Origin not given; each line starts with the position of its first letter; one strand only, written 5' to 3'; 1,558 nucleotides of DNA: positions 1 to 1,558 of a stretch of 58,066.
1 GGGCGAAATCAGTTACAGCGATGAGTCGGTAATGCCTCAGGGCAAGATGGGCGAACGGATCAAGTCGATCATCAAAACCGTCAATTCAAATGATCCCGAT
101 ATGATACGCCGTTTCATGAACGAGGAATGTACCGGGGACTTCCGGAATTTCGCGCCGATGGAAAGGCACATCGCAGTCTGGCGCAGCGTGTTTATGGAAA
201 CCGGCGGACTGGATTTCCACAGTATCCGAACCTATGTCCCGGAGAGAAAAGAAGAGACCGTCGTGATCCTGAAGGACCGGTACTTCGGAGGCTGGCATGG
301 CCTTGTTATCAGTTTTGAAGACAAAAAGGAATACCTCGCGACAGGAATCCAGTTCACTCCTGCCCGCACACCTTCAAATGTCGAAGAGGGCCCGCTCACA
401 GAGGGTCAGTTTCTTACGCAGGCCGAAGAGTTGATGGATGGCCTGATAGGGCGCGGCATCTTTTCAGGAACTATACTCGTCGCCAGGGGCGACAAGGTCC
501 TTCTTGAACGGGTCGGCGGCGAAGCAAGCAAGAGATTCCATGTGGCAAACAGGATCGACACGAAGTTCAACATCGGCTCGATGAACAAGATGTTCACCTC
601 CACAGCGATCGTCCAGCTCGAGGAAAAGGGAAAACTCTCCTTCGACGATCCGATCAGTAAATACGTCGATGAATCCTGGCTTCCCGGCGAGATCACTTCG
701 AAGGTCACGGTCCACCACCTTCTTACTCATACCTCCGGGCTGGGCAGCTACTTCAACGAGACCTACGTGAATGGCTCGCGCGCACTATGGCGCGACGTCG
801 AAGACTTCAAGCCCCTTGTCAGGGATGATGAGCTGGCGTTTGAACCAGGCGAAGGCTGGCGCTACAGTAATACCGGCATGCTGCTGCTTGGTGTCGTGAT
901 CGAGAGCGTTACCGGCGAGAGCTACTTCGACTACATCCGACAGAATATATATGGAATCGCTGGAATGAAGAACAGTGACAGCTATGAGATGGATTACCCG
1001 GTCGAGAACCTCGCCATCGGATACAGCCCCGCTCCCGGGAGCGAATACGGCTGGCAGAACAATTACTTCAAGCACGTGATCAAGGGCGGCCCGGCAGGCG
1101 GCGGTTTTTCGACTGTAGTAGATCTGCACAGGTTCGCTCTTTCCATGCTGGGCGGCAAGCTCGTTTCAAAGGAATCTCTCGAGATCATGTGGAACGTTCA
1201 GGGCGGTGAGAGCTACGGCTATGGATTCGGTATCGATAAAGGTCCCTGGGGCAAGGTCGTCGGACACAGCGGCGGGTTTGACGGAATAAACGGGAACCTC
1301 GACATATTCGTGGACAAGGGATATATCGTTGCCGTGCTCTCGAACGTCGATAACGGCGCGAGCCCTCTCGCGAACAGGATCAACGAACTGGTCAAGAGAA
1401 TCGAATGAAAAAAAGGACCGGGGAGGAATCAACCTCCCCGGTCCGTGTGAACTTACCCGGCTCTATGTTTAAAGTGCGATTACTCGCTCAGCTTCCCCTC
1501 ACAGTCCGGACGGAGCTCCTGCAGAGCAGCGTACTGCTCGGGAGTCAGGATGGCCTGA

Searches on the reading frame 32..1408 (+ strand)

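Call 46: search_protein_families(library=pfam, proteins=[window:32-1408:+], max_evalue=0.0001)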
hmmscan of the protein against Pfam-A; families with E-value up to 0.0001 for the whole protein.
window:32-1408:+ (458 aa): 1 family
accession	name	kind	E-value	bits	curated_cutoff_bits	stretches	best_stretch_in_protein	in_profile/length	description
PF00144.29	Beta-lactamase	-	5.2e-56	190.6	27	1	139-444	9-315/329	Beta-lactamase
